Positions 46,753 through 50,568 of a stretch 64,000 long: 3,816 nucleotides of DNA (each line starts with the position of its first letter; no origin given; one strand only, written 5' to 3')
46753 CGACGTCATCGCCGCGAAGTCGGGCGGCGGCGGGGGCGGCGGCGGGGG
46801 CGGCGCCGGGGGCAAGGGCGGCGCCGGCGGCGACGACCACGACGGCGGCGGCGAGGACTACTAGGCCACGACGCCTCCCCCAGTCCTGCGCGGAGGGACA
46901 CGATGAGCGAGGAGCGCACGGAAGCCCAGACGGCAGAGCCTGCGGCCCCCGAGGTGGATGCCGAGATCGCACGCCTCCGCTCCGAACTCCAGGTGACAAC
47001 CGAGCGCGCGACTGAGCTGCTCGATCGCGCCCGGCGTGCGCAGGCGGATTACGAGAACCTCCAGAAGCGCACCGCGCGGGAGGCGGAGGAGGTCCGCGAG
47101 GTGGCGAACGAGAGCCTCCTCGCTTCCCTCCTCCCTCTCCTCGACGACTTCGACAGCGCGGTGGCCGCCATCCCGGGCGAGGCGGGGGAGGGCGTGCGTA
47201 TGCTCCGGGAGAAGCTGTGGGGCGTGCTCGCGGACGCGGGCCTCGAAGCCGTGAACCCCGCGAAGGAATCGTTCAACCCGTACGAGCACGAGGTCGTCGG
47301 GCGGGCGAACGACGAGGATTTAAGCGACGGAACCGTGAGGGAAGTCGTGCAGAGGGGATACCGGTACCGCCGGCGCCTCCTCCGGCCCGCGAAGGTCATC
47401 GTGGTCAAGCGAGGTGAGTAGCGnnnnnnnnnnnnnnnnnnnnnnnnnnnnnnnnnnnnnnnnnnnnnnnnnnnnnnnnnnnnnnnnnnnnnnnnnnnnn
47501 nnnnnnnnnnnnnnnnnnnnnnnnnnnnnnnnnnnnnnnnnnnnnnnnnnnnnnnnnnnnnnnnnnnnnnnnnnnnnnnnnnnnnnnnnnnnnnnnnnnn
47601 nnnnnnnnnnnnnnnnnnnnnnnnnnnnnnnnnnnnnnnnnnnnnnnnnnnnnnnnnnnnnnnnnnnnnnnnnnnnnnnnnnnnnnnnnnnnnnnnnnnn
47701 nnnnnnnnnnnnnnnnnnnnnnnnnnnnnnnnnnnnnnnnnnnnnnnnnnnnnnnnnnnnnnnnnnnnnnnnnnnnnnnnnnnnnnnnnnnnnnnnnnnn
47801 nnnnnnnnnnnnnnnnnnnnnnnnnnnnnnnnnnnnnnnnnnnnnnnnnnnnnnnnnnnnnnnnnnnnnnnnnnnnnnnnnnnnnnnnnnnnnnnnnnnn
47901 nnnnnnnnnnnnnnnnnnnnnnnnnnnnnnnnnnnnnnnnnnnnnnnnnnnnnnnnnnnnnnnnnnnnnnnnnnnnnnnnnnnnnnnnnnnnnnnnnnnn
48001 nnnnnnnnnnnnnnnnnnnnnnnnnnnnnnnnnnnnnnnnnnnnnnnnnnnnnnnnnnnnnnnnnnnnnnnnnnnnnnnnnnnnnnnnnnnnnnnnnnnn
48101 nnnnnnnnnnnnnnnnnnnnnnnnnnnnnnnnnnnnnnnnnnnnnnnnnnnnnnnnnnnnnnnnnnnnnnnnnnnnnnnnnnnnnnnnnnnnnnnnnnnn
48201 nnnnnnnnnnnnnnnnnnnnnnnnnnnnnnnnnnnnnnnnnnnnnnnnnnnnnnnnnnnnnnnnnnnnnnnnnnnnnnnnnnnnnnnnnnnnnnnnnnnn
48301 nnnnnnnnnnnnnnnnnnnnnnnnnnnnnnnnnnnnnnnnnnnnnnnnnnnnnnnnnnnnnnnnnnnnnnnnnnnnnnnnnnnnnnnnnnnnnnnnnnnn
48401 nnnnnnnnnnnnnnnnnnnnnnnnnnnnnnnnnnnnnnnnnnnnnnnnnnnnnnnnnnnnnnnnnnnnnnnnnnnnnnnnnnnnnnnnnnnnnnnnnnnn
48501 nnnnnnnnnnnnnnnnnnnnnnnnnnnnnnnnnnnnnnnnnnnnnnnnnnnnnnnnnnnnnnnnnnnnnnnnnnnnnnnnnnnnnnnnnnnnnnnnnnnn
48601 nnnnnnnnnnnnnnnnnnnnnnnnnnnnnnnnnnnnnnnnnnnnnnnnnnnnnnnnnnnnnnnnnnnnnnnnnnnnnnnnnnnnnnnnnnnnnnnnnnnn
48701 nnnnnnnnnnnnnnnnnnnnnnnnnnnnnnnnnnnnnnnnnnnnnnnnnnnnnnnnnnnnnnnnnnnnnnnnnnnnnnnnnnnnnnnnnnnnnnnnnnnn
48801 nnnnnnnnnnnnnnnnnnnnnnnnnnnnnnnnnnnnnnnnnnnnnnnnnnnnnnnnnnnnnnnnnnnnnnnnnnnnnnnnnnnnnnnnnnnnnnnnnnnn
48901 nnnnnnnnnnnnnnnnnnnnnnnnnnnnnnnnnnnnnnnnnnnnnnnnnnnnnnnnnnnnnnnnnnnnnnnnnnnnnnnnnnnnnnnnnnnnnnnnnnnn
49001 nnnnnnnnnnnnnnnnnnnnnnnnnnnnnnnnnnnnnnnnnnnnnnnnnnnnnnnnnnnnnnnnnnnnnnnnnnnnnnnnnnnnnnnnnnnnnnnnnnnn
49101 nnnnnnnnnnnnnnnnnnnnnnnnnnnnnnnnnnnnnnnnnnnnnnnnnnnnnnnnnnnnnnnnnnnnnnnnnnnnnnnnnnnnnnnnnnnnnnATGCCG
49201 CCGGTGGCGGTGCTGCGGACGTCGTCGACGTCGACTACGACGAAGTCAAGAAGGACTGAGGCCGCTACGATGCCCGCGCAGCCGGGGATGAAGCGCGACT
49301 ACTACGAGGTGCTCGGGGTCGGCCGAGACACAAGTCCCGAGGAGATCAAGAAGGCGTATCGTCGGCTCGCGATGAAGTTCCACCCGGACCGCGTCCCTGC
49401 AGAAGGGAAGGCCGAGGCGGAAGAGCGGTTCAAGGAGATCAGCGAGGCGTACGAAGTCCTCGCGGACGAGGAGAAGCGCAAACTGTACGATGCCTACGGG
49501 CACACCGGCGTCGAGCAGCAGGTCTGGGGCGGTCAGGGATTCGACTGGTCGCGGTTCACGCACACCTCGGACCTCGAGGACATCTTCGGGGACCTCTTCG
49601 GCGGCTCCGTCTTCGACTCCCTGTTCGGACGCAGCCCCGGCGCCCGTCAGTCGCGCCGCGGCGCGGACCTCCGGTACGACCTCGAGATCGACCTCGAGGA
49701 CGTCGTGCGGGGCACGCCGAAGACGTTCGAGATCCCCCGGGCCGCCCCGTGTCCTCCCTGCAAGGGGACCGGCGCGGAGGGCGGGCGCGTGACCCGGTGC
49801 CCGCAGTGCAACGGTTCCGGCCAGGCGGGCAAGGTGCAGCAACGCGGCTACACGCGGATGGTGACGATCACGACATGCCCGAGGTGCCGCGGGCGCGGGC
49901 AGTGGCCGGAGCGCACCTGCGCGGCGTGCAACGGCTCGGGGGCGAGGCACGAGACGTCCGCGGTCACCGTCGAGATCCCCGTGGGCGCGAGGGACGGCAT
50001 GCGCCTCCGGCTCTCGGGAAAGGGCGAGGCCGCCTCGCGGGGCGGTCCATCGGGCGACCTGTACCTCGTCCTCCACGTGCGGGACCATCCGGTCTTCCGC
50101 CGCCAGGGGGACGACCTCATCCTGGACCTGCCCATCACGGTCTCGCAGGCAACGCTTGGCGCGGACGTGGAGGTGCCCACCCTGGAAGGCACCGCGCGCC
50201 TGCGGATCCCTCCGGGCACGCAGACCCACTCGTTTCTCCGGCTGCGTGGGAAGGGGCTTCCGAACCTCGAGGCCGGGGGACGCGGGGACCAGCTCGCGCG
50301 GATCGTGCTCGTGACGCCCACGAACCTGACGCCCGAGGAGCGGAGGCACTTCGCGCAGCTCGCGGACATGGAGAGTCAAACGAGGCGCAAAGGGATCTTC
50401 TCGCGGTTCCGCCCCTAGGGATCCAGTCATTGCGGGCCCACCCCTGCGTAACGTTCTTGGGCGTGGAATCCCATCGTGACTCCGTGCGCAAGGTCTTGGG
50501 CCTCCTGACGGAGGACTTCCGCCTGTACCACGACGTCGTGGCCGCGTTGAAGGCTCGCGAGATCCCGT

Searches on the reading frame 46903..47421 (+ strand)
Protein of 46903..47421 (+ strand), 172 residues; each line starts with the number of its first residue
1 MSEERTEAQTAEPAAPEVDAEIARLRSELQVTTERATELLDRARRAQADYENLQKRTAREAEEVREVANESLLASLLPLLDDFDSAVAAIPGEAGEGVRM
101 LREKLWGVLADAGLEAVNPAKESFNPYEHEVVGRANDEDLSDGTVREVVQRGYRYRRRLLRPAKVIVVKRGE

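Call 13: search_protein_families(library=pfam, proteins=[window:46903-47421:+], max_evalue=0.001)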
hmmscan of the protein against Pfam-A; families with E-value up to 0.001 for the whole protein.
window:46903-47421:+ (172 aa): 1 family
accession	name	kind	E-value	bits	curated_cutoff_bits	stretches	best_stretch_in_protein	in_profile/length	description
PF01025.24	GrpE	-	2.8e-36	125.1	25.8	1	18-169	9-165/165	GrpE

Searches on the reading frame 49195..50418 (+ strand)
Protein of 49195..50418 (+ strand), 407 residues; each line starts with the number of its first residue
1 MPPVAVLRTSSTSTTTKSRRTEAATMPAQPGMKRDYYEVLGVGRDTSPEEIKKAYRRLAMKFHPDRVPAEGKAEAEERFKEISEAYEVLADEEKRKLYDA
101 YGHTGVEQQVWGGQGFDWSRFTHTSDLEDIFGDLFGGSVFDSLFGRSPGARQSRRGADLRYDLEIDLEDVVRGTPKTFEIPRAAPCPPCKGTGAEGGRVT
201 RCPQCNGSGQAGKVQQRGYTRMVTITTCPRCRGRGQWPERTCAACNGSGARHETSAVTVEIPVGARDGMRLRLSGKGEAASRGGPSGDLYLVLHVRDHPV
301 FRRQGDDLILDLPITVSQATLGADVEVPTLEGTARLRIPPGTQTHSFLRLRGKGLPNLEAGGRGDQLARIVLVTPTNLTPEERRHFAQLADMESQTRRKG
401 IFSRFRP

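Call 13: search_protein_families(library=pfam, proteins=[window:49195-50418:+], max_evalue=0.001)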
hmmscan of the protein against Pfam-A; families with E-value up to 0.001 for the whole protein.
window:49195-50418:+ (407 aa): 3 families
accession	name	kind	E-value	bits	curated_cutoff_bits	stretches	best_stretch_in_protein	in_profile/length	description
PF01556.23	DnaJ_C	-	3.8e-47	160.6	26.6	1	159-375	1-152/152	DnaJ C terminal domain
PF00226.36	DnaJ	-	1.5e-26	92.7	27.8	1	35-99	1-63/63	DnaJ domain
PF00684.25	DnaJ_CXXCXGXG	-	3.1e-12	47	32.7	1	186-249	1-65/65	DnaJ central domain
